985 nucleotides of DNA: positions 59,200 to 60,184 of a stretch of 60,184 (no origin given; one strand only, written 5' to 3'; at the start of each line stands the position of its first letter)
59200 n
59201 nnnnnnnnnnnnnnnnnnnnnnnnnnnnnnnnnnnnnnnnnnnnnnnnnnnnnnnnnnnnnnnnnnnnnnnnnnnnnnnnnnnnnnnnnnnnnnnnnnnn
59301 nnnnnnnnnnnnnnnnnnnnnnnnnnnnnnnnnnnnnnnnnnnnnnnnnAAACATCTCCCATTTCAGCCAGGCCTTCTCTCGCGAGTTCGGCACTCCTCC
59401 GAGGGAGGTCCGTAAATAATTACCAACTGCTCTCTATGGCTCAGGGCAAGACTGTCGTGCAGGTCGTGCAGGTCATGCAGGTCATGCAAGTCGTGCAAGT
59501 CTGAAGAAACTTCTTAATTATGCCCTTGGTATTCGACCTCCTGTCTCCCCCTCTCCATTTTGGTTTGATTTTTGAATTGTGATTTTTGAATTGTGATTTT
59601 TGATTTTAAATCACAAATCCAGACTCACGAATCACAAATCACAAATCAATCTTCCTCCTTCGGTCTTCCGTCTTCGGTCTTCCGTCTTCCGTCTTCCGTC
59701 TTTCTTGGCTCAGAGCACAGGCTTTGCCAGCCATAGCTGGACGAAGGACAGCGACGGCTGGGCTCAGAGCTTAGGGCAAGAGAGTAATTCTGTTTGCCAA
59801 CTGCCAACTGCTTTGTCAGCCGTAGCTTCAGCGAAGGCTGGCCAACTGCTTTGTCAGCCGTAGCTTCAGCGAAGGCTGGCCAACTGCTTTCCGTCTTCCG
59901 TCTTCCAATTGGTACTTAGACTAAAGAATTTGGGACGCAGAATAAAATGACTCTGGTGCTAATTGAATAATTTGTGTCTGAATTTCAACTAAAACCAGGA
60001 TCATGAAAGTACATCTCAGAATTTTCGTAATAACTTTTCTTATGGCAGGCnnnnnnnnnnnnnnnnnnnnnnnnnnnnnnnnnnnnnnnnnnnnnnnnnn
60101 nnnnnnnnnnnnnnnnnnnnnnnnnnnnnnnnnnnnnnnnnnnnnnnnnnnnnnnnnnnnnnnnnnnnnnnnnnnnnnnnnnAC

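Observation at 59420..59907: A ~490-bp composite repeat spacer downstream of the hybrid kinase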

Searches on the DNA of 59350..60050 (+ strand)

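Call 63: search_rna_families(source=window, start=59350, end=60050, threshold=evalue, max_evalue=1)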
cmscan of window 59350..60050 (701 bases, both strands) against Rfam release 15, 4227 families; matches with E-value up to 1: 17.
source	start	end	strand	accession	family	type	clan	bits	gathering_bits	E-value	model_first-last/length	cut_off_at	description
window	59947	60004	-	RF04027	mir-1422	Gene; miRNA;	-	28.1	60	0.009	1-84/84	no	mir-1422 microRNA precursor family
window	59565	59649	-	RF04209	MIR7533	Gene; miRNA;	-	26.8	230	0.003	58-192/249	no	MIR7533 microRNA precursor family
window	59566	59648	-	RF03303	mir-973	Gene; miRNA;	-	23.8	63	0.051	1-84/84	no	mir-973 microRNA precursor family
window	59562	59647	+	RF01061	mir-548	Gene; miRNA;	-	23.3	90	0.068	1-84/84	no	mir-548 microRNA precursor family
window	59568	59640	-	RF03394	mir-2574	Gene; miRNA;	-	23.2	90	0.029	1-68/68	no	mir-2574 microRNA precursor family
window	59563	59651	-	RF03664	MIR6288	Gene; miRNA;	-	22.6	74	0.074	1-92/92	no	MIR6288 microRNA precursor family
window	59563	59651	+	RF04134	MIR7504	Gene; miRNA;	-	22.6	83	0.23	1-124/124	no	MIR7504 microRNA precursor family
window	59566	59649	-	RF03923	mir-964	Gene; miRNA;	-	22.5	100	0.079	1-90/90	no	mir-964 microRNA precursor family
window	59565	59649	+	RF04209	MIR7533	Gene; miRNA;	-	21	230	0.08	58-192/249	no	MIR7533 microRNA precursor family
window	59564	59645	+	RF03592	mir-2567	Gene; miRNA;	-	21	79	0.3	1-83/83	no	mir-2567 microRNA precursor family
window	59578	59649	-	RF02727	sno_ZL116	Gene; snRNA; snoRNA; CD-box;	-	20.7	82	0.096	1-72/72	no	Small nucleolar RNA ZL116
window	59566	59648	+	RF03303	mir-973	Gene; miRNA;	-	19.6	63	0.66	1-84/84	no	mir-973 microRNA precursor family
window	59569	59645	-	RF01061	mir-548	Gene; miRNA;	-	19.4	90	0.69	1-84/84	no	mir-548 microRNA precursor family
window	59572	59649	+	RF04120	MIR5998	Gene; miRNA;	-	18.9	180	0.16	23-151/173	no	MIR5998 microRNA precursor family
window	59558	59637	+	RF00642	mir-23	Gene; miRNA;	-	18.5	52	0.48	1-73/73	no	mir-23 microRNA precursor family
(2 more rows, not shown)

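Call 80: search_dna_similar(query=window:59700-59900:+, collection=plasmids, mode=distant, max_evalue=0.01, max_rows=10)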
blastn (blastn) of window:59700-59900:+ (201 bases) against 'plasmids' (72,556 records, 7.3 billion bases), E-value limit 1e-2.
No match.

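Call 98: build_rna_model(alignment_id=A3, structure=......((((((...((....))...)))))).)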
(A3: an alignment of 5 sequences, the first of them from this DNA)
Model R1 built from alignment A3 (5 sequences, 33 columns); structure: as given.
model positions 32; base pairs 8; branch points 0; effective number of sequences 5; information 1.26 bits per position. Calibrated on 0.2 Mb of random sequence (short: E-values are rough).
structure used (alignment columns):
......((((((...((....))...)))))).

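Call 99: search_with_rna_model(model_id=R1, sources=[window, L001, L002, L003, L004, L005, L006, L007, L008, L009, L010, L041, L071, L081, L082, L083, L084, L085, L086, L014, L018, L022, L049, L013, L015, L016, L029], max_evalue=1, show_alignments=0)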
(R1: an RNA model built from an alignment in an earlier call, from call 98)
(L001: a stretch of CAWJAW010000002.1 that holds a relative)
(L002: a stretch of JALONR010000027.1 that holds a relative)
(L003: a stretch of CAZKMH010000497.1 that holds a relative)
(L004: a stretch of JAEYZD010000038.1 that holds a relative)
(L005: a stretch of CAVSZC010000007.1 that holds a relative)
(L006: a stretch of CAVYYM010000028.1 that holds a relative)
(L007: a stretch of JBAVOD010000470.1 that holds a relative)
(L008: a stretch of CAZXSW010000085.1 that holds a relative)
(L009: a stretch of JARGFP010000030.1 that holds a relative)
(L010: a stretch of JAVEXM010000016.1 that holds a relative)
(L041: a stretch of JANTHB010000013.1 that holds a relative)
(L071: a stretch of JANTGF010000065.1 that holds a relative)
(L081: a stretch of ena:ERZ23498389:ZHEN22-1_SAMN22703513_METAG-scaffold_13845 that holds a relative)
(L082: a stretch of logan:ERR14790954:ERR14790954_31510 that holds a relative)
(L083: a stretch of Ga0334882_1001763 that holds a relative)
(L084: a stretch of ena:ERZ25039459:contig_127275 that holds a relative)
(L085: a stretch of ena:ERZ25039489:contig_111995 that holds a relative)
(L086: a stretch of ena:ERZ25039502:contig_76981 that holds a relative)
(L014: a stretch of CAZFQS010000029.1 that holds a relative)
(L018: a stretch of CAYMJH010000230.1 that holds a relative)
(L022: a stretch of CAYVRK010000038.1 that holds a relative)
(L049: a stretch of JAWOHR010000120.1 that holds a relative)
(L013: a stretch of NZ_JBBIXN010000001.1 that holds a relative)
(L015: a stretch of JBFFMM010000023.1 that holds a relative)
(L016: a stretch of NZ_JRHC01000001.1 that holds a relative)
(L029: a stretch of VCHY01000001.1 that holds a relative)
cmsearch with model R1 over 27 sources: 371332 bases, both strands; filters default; matches with E-value up to 1: 11.
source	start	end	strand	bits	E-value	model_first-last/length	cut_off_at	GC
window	59810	59841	+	51.4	8.7e-12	1-32/32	no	0.59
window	59848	59879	+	51.4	8.7e-12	1-32/32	no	0.59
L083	34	65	-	51.4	8.7e-12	1-32/32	no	0.59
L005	127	158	-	49.4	3.3e-11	1-32/32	no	0.53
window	45543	45573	+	46.1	2.9e-10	1-32/32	no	0.61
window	59721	59761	+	29.9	1.6e-05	1-32/32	no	0.63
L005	11825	11844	-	24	0.00081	10-29/32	no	0.65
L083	107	148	-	23.7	0.001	1-32/32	no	0.57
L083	3630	3671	-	23.7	0.001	1-32/32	no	0.57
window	45496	45536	+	21.7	0.0039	1-32/32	no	0.63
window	2454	2483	-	13.6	0.91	1-32/32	no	0.67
